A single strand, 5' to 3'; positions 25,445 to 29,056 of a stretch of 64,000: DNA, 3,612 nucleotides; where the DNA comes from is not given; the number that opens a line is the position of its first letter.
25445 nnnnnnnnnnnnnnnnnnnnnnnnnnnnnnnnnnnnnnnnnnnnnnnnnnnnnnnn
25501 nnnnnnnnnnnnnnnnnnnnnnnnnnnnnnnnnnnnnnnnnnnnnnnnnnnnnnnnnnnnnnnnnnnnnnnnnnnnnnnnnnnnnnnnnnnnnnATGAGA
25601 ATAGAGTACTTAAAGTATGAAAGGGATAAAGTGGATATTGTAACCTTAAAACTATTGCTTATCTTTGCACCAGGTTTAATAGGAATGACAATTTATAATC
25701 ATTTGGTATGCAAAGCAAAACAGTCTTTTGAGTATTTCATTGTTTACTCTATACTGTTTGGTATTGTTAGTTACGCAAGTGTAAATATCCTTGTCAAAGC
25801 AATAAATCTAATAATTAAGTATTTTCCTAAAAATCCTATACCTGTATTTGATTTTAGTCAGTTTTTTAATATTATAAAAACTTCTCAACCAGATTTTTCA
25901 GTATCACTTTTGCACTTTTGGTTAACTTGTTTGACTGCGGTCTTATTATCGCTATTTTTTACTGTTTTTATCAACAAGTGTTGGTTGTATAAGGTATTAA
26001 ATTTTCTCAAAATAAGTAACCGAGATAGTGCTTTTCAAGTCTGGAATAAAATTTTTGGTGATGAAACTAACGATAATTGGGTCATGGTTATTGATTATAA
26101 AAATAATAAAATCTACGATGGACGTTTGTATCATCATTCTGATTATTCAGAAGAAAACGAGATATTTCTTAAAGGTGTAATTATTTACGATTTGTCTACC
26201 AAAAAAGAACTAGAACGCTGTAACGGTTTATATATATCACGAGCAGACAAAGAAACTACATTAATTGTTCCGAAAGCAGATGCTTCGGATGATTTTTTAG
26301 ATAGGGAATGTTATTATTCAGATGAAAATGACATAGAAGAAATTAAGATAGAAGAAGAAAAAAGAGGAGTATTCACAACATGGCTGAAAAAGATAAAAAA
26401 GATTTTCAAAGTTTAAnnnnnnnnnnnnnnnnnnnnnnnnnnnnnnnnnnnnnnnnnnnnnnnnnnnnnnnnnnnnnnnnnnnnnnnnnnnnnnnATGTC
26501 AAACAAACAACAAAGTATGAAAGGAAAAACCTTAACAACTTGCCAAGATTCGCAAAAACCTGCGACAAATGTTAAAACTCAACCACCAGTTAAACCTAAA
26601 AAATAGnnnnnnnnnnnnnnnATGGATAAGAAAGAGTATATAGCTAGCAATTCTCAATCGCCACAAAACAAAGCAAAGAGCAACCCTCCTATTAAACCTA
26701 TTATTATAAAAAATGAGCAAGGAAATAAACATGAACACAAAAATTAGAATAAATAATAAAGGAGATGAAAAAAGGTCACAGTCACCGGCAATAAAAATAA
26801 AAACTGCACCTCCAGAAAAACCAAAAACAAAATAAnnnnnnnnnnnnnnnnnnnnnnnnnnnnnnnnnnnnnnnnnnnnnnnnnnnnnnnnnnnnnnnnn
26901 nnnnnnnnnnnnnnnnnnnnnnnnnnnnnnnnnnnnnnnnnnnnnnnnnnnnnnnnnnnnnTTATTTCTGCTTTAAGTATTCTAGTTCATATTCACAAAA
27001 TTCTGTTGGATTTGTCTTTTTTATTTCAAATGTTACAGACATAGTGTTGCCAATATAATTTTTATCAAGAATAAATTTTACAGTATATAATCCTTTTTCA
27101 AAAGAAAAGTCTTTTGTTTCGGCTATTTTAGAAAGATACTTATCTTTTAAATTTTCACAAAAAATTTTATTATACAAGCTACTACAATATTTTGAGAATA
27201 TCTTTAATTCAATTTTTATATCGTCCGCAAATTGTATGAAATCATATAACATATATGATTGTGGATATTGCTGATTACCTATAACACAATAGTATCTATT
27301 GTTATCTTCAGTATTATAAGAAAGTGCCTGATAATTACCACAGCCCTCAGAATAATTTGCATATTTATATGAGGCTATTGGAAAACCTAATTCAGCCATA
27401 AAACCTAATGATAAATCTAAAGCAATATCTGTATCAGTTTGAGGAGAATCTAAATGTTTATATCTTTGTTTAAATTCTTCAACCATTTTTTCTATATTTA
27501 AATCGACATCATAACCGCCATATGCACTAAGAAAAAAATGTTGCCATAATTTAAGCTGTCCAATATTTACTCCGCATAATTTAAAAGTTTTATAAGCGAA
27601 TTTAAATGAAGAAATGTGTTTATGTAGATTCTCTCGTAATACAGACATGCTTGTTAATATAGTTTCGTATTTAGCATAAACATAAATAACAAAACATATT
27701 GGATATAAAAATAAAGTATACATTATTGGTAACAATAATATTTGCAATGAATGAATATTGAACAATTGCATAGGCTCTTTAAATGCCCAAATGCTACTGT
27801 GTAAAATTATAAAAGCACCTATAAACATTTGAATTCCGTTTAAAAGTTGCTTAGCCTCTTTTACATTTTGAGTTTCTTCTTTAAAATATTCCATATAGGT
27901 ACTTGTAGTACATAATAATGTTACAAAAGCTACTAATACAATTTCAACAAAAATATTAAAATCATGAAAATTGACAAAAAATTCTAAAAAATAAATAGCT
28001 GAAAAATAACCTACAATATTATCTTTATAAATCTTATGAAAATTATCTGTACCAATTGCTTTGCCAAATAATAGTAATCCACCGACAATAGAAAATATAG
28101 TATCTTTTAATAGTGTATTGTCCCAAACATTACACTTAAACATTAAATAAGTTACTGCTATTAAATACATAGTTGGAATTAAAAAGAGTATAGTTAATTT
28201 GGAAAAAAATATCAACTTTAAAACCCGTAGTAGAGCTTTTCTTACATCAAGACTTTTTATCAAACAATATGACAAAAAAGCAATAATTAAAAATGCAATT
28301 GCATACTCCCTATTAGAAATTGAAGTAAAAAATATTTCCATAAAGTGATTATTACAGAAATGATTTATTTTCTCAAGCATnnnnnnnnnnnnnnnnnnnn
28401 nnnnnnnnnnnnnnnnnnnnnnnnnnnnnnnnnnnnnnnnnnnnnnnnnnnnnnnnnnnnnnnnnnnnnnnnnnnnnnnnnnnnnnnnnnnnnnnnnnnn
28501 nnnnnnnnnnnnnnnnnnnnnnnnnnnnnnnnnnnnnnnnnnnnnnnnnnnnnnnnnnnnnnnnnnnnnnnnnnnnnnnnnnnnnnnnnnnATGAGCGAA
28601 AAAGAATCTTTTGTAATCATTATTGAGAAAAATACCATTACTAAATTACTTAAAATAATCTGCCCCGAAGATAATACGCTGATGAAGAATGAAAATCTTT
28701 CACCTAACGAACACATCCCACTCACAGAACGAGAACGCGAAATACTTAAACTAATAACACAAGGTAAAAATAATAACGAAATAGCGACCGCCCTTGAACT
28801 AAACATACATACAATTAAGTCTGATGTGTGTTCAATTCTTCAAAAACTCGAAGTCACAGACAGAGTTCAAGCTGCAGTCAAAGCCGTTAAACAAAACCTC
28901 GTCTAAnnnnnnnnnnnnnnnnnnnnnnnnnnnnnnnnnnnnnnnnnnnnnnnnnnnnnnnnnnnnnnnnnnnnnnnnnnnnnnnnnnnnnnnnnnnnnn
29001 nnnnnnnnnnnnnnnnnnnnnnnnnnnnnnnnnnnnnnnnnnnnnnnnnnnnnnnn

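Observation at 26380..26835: Four tandem paralogous micro-ORFs encoding Lys/Pro-rich peptides ending in P-x-K-P-K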

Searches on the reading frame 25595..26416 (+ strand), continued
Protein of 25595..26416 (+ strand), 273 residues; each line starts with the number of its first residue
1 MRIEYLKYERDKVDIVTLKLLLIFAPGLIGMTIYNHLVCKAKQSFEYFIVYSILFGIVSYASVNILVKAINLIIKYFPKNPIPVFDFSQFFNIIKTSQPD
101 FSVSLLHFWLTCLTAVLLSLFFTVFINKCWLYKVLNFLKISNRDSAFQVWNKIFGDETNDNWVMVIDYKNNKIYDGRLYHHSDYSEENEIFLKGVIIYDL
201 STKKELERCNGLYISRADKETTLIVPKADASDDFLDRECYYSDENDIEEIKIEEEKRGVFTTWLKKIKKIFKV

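Call 100: fold_search(model_id=the predicted structure, library=viral)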
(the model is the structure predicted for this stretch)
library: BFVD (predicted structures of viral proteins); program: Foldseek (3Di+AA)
matches with E <= 10: 612; with E <= 0.001: 1
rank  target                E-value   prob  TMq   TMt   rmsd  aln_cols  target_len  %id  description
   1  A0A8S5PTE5            4.9e-05  1.00  0.41  0.53   8.4       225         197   17  Uncharacterized protein [Siphoviridae sp. ct96x5]
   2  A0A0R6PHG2            2.9e-03  0.75  0.17  0.21  18.9       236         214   10  (no name in the UniProt tables at hand)
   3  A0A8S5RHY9            4.4e-03  0.99  0.19  0.35  12.4       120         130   10  Uncharacterized protein [virus sp. ctML55]
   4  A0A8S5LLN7            8.8e-03  1.00  0.22  0.68   2.8        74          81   14  Uncharacterized protein [Siphoviridae sp. ctvok7]
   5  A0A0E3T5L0            9.9e-03  1.00  0.20  0.38   5.4        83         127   12  Uncharacterized protein [Bacillus phage Stills]
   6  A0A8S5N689            9.9e-03  0.63  0.17  0.24  15.3       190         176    8  Uncharacterized protein [Siphoviridae sp. ctfWC31]
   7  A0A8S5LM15            1.2e-02  1.00  0.20  0.56   2.8        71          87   13  Putative KleE stable inheritance protein [Siphoviridae sp. ctvok7]
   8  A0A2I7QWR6            1.3e-02  1.00  0.18  0.54   4.1        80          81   11  (no name in the UniProt tables at hand)
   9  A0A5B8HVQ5            1.6e-02  0.47  0.10  0.18  11.4        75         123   15  Uncharacterized protein [Mimiviridae sp. ChoanoV1]
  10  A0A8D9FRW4            2.8e-02  0.91  0.18  0.29  11.1       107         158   14  Uncharacterized protein [uncultured marine phage]
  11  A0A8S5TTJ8            3.8e-02  0.99  0.15  0.53   9.6        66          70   18  Uncharacterized protein [Siphoviridae sp. ct5jB2]
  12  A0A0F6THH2            4.0e-02  1.00  0.22  0.58   4.0        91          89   15  Uncharacterized protein [Sinorhizobium phage phiM9]
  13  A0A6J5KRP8            4.0e-02  0.93  0.21  0.36  10.3       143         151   12  DUF6948 domain-containing protein [uncultured Caudovirales phage]
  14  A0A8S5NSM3            4.0e-02  0.30  0.15  0.17  18.6       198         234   12  Uncharacterized protein [Siphoviridae sp. ct7iJ31]
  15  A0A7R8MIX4            5.0e-02  0.21  0.13  0.19  20.9       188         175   11  (no name in the UniProt tables at hand)
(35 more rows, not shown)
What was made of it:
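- Tried and rejected: BFVD holds one full-length-like uncharacterised Siphoviridae protein (call 100).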

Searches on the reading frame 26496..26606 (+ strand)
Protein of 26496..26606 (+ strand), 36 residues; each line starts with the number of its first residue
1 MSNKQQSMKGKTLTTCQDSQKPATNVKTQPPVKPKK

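Call 7: search_protein_families(library=padloc, proteins=[window:26496-26606:+], max_evalue=1)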
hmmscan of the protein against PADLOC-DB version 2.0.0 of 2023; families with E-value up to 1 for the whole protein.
window:26496-26606:+ (36 aa): 0 families

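Call 37: search_protein_families(library=pfam, proteins=[P0032, P0033, P0034, P0035, P0037, P0040, P0046, P0059, P0081, P0139], max_evalue=0.001)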
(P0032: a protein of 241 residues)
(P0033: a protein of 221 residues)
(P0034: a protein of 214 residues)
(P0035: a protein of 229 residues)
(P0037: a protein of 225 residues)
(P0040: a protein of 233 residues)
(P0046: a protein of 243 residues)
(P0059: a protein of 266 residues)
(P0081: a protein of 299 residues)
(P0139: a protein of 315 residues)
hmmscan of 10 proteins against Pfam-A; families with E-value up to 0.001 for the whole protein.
P0032 (241 aa): 1 family
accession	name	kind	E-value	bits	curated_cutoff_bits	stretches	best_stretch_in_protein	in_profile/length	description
PF19865.4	DUF6338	-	7e-06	26.2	26.5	1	8-200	11-189/205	Family of unknown function (DUF6338)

P0033 (221 aa): 1 family
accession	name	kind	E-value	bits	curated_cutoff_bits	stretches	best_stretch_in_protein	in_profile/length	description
PF19865.4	DUF6338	-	0.00013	22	26.5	1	10-185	11-166/205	Family of unknown function (DUF6338)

P0034 (214 aa): 0 families

P0035 (229 aa): 1 family
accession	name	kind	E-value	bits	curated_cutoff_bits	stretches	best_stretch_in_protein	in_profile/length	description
PF19865.4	DUF6338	-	3.8e-06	27.1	26.5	1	11-192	12-182/205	Family of unknown function (DUF6338)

P0037 (225 aa): 0 families

P0040 (233 aa): 1 family
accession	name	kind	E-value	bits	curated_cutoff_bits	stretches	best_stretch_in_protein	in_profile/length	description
PF19865.4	DUF6338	-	0.00019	21.5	26.5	1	10-193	11-167/205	Family of unknown function (DUF6338)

P0046 (243 aa): 0 families

P0059 (266 aa): 1 family
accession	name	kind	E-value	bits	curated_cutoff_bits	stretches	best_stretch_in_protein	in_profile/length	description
PF19865.4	DUF6338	-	2.5e-08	34.2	26.5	1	10-181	11-162/205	Family of unknown function (DUF6338)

P0081 (299 aa): 0 families

P0139 (315 aa): 1 family
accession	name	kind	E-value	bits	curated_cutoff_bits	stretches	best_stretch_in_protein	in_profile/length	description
PF19865.4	DUF6338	-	2.6e-08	34.1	26.5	1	8-200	9-173/205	Family of unknown function (DUF6338)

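Call 95: search_protein_families(library=ncbifam, proteins=[window:26496-26603:+], max_evalue=1)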
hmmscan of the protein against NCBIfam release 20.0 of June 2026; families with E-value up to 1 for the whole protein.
seq(36 aa): 0 families

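Call 96: search_protein_families(library=pfam, proteins=[window:26496-26603:+], max_evalue=1)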
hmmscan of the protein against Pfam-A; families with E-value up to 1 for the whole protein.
seq(36 aa): 0 families

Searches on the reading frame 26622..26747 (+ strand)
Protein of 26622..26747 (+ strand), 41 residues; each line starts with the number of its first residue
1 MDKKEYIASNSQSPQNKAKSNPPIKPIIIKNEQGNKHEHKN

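Call 7: search_protein_families(library=padloc, proteins=[window:26622-26747:+], max_evalue=1)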
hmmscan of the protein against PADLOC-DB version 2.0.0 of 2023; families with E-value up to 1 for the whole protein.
window:26622-26747:+ (41 aa): 0 families

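Call 37: search_protein_families(library=pfam, proteins=[P0032, P0033, P0034, P0035, P0037, P0040, P0046, P0059, P0081, P0139], max_evalue=0.001)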
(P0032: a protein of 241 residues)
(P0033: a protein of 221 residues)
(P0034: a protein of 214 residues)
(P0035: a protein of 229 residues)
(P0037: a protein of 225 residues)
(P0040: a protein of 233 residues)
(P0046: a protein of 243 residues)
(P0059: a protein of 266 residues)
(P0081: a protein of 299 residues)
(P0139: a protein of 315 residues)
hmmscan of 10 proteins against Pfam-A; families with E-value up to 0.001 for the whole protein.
P0032 (241 aa): 1 family
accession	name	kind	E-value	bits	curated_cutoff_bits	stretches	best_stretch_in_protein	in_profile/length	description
PF19865.4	DUF6338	-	7e-06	26.2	26.5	1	8-200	11-189/205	Family of unknown function (DUF6338)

P0033 (221 aa): 1 family
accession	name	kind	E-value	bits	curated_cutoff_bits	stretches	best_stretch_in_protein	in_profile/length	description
PF19865.4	DUF6338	-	0.00013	22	26.5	1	10-185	11-166/205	Family of unknown function (DUF6338)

P0034 (214 aa): 0 families

P0035 (229 aa): 1 family
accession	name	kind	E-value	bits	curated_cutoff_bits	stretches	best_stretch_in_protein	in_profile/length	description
PF19865.4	DUF6338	-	3.8e-06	27.1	26.5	1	11-192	12-182/205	Family of unknown function (DUF6338)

P0037 (225 aa): 0 families

P0040 (233 aa): 1 family
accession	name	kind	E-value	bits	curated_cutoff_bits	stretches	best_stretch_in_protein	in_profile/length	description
PF19865.4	DUF6338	-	0.00019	21.5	26.5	1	10-193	11-167/205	Family of unknown function (DUF6338)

P0046 (243 aa): 0 families

P0059 (266 aa): 1 family
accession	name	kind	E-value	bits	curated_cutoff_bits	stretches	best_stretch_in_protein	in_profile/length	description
PF19865.4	DUF6338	-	2.5e-08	34.2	26.5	1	10-181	11-162/205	Family of unknown function (DUF6338)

P0081 (299 aa): 0 families

P0139 (315 aa): 1 family
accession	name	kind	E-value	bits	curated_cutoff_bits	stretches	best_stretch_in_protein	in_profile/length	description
PF19865.4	DUF6338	-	2.6e-08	34.1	26.5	1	8-200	9-173/205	Family of unknown function (DUF6338)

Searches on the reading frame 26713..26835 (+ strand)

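Call 7: search_protein_families(library=padloc, proteins=[window:26713-26835:+], max_evalue=1)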
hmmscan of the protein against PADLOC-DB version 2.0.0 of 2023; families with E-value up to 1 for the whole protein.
window:26713-26835:+ (40 aa): 0 families

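Call 37: search_protein_families(library=pfam, proteins=[P0032, P0033, P0034, P0035, P0037, P0040, P0046, P0059, P0081, P0139], max_evalue=0.001)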
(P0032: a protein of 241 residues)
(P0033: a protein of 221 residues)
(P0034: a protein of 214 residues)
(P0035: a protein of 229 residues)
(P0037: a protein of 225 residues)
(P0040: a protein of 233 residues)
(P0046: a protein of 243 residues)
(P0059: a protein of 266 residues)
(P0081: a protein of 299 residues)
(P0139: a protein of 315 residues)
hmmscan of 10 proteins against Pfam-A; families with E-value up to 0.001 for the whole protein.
P0032 (241 aa): 1 family
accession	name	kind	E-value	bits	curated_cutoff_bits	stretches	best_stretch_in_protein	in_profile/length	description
PF19865.4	DUF6338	-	7e-06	26.2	26.5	1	8-200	11-189/205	Family of unknown function (DUF6338)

P0033 (221 aa): 1 family
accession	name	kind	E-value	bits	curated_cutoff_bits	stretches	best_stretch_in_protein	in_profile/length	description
PF19865.4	DUF6338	-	0.00013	22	26.5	1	10-185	11-166/205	Family of unknown function (DUF6338)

P0034 (214 aa): 0 families

P0035 (229 aa): 1 family
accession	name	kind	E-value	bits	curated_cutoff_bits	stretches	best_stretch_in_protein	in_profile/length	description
PF19865.4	DUF6338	-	3.8e-06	27.1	26.5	1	11-192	12-182/205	Family of unknown function (DUF6338)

P0037 (225 aa): 0 families

P0040 (233 aa): 1 family
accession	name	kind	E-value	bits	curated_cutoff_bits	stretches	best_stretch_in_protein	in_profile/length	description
PF19865.4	DUF6338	-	0.00019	21.5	26.5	1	10-193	11-167/205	Family of unknown function (DUF6338)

P0046 (243 aa): 0 families

P0059 (266 aa): 1 family
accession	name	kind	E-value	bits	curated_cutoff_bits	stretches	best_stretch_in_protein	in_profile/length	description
PF19865.4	DUF6338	-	2.5e-08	34.2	26.5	1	10-181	11-162/205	Family of unknown function (DUF6338)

P0081 (299 aa): 0 families

P0139 (315 aa): 1 family
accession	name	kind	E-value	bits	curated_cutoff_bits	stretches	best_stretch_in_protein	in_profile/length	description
PF19865.4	DUF6338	-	2.6e-08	34.1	26.5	1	8-200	9-173/205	Family of unknown function (DUF6338)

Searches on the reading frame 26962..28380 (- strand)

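Call 6: search_protein_families(library=pfam, proteins=[window:26962-28380:-], max_evalue=0.01)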
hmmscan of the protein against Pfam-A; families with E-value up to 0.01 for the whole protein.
window:26962-28380:- (472 aa): 0 families

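Call 7: search_protein_families(library=padloc, proteins=[window:26962-28380:-], max_evalue=1)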
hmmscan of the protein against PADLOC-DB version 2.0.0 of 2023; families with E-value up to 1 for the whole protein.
window:26962-28380:- (472 aa): 1 family
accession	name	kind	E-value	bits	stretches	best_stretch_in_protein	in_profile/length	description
PDLC00686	Effector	-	0.46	8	1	32-93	23-84/209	2TM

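Call 37: search_protein_families(library=pfam, proteins=[P0032, P0033, P0034, P0035, P0037, P0040, P0046, P0059, P0081, P0139], max_evalue=0.001)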
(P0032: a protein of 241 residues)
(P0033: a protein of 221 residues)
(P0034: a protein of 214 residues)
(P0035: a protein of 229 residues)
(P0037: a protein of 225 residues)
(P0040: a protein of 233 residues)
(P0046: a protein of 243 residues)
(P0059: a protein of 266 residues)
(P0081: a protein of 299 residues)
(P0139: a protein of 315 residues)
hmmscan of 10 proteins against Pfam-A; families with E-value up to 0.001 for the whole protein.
P0032 (241 aa): 1 family
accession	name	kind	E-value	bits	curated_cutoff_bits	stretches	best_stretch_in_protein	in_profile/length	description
PF19865.4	DUF6338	-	7e-06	26.2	26.5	1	8-200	11-189/205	Family of unknown function (DUF6338)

P0033 (221 aa): 1 family
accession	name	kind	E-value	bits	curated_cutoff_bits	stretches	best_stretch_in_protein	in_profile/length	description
PF19865.4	DUF6338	-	0.00013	22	26.5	1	10-185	11-166/205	Family of unknown function (DUF6338)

P0034 (214 aa): 0 families

P0035 (229 aa): 1 family
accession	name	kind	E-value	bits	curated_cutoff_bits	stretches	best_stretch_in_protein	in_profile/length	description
PF19865.4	DUF6338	-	3.8e-06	27.1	26.5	1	11-192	12-182/205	Family of unknown function (DUF6338)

P0037 (225 aa): 0 families

P0040 (233 aa): 1 family
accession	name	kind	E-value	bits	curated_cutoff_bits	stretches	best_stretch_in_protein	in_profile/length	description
PF19865.4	DUF6338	-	0.00019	21.5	26.5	1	10-193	11-167/205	Family of unknown function (DUF6338)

P0046 (243 aa): 0 families

P0059 (266 aa): 1 family
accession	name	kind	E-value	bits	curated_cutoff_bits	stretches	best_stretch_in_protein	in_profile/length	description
PF19865.4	DUF6338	-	2.5e-08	34.2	26.5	1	10-181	11-162/205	Family of unknown function (DUF6338)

P0081 (299 aa): 0 families

P0139 (315 aa): 1 family
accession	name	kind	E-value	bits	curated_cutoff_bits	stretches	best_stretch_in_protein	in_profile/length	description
PF19865.4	DUF6338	-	2.6e-08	34.1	26.5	1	8-200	9-173/205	Family of unknown function (DUF6338)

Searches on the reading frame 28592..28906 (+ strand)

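Call 6: search_protein_families(library=pfam, proteins=[window:28592-28906:+], max_evalue=0.01)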
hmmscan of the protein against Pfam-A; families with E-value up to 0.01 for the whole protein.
window:28592-28906:+ (104 aa): 4 families
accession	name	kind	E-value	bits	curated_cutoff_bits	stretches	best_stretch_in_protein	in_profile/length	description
PF00196.25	GerE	-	2.1e-16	59.7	23.5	1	43-98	2-57/57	Bacterial regulatory proteins, luxR family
PF07506.17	RepB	-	0.00039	20.9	30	1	46-86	9-50/185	RepB plasmid partitioning protein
PF08281.18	Sigma70_r4_2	-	0.0012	18.8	25.7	1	44-86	11-54/54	Sigma-70, region 4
PF19610.4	DUF6115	-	0.0053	17.6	27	1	39-71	94-123/134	Family of unknown function (DUF6115)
